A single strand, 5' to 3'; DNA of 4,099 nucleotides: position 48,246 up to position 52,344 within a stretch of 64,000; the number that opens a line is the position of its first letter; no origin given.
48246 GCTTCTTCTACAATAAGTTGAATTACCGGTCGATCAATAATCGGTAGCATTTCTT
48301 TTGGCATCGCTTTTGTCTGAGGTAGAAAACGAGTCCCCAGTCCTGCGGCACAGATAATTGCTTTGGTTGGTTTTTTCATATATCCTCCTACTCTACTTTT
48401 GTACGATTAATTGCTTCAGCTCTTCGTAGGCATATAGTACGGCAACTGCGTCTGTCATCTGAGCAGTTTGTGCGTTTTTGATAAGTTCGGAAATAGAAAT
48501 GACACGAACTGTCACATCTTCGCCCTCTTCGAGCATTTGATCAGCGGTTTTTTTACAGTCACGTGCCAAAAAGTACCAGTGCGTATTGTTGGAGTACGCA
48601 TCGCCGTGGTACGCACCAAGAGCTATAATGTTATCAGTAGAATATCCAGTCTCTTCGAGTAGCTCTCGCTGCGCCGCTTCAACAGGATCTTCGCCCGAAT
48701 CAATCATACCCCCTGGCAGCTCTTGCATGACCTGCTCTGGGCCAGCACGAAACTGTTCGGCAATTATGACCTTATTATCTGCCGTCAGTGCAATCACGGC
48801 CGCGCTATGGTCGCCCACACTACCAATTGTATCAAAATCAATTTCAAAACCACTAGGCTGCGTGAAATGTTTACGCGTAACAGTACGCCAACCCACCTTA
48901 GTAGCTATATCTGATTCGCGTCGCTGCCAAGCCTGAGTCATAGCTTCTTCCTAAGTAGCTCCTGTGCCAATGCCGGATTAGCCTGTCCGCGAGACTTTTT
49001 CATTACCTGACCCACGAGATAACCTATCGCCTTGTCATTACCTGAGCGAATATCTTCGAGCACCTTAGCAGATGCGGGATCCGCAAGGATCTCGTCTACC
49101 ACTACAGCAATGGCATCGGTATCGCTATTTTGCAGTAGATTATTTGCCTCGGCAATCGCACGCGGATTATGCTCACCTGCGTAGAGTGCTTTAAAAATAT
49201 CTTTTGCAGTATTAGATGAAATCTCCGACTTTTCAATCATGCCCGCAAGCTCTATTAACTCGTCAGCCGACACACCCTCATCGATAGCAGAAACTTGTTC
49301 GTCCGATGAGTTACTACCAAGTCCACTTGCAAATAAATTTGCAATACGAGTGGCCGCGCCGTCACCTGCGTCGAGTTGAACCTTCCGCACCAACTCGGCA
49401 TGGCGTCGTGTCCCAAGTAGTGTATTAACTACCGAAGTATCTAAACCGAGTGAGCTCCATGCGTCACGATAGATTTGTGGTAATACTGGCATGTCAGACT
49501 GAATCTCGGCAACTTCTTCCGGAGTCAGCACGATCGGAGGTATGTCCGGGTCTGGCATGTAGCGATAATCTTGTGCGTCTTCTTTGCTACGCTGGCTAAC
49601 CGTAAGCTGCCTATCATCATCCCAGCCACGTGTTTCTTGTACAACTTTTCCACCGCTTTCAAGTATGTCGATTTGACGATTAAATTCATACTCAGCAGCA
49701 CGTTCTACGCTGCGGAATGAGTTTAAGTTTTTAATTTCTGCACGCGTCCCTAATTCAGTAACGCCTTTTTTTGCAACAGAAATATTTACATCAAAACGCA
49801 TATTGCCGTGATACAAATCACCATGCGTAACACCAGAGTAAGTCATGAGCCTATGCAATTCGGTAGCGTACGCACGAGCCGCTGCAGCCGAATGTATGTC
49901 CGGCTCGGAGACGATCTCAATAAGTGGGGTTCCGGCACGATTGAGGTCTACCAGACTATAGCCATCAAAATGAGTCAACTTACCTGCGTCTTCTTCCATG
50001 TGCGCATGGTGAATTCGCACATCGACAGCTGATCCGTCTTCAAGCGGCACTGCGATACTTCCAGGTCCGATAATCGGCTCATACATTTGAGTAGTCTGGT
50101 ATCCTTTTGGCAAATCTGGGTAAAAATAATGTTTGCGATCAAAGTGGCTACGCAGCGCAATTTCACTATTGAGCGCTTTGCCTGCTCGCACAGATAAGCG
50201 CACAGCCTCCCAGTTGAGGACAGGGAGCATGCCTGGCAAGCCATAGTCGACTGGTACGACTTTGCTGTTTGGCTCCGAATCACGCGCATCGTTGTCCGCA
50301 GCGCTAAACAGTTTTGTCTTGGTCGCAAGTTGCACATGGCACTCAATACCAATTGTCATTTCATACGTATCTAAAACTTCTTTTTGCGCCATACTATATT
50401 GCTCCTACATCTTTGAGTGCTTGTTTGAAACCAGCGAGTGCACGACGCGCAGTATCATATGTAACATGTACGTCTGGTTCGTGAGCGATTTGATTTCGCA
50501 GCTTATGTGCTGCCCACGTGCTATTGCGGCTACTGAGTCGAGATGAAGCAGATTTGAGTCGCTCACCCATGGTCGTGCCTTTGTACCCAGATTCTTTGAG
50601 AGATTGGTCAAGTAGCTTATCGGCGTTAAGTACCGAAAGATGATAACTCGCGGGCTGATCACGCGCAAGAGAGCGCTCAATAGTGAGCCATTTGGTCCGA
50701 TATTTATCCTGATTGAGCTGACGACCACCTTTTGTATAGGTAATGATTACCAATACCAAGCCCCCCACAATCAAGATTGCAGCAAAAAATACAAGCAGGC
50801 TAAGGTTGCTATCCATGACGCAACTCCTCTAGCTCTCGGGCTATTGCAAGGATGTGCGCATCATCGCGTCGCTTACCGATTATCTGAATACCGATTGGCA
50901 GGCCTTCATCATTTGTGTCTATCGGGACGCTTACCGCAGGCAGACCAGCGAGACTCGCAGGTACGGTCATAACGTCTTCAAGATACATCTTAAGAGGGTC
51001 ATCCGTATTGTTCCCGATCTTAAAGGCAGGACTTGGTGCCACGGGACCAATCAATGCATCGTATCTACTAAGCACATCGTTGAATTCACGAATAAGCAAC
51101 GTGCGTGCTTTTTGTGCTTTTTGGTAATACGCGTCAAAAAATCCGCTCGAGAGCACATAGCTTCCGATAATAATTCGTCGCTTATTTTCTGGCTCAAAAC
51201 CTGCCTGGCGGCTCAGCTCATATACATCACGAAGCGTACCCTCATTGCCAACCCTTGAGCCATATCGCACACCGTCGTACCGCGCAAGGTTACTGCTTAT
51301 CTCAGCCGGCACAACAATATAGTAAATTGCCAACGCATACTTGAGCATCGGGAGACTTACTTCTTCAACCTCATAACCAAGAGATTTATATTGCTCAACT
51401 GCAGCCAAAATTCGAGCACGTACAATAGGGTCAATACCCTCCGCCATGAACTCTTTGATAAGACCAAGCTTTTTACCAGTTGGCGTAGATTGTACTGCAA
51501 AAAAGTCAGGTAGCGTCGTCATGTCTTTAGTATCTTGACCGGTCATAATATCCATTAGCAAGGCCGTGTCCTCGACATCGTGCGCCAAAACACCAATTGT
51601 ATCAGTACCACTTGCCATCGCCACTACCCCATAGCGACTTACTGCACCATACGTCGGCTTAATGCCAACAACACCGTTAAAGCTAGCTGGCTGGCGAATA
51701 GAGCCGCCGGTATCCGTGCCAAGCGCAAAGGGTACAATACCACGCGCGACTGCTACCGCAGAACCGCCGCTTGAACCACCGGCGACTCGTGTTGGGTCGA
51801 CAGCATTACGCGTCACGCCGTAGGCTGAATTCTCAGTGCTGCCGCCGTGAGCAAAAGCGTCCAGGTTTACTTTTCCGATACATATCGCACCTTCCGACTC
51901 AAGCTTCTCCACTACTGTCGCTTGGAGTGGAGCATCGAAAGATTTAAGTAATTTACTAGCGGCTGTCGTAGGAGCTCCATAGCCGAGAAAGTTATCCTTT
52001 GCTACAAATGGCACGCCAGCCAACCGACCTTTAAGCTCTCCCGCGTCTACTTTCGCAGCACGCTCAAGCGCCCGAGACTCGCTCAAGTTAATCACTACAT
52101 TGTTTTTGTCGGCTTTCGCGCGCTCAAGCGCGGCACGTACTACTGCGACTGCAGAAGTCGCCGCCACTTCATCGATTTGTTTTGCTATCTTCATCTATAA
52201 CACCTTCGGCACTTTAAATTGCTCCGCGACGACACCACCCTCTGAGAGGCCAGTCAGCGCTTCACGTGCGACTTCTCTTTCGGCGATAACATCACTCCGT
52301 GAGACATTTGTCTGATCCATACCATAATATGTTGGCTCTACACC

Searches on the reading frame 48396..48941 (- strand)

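Call 70: search_protein_families(library=pfam, proteins=[window:48396-48941:-], max_evalue=0.0001)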
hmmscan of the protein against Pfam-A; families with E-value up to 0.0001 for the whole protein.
window:48396-48941:- (182 aa): 1 family
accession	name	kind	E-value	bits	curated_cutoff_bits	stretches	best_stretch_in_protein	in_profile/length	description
PF00293.34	NUDIX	-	1.2e-17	64.6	21.1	1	46-156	4-119/134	NUDIX domain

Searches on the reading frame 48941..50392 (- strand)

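Call 70: search_protein_families(library=pfam, proteins=[window:48941-50392:-], max_evalue=0.0001)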
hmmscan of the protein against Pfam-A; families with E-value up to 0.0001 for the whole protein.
window:48941-50392:- (484 aa): 2 families
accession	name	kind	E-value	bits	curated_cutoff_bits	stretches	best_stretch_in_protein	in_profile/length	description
PF02934.20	GatB_N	-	6.7e-110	367.1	23.4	1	13-293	2-275/277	GatB/GatE catalytic domain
PF02637.23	GatB_Yqey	-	1.4e-33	116.2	27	1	347-484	13-148/148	GatB domain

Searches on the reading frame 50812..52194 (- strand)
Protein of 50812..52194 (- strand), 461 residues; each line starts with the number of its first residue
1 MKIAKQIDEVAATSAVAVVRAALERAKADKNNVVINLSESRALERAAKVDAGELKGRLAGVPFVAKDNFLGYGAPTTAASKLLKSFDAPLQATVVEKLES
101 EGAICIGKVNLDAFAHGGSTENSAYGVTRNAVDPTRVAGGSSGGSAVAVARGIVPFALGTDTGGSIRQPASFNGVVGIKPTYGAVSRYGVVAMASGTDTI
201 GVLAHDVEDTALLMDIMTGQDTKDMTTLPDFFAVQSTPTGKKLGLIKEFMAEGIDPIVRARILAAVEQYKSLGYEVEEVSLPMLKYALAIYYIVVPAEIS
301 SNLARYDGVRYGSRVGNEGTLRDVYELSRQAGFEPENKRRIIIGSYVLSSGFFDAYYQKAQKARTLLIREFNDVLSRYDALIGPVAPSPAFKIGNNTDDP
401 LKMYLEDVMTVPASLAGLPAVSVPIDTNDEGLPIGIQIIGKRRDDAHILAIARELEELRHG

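Call 70: search_protein_families(library=pfam, proteins=[window:50812-52194:-], max_evalue=0.0001)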
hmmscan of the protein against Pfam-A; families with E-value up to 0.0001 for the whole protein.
window:50812-52194:- (461 aa): 1 family
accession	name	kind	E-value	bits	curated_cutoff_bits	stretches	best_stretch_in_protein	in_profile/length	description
PF01425.27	Amidase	-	1.4e-135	453.3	27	1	18-449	2-445/445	Amidase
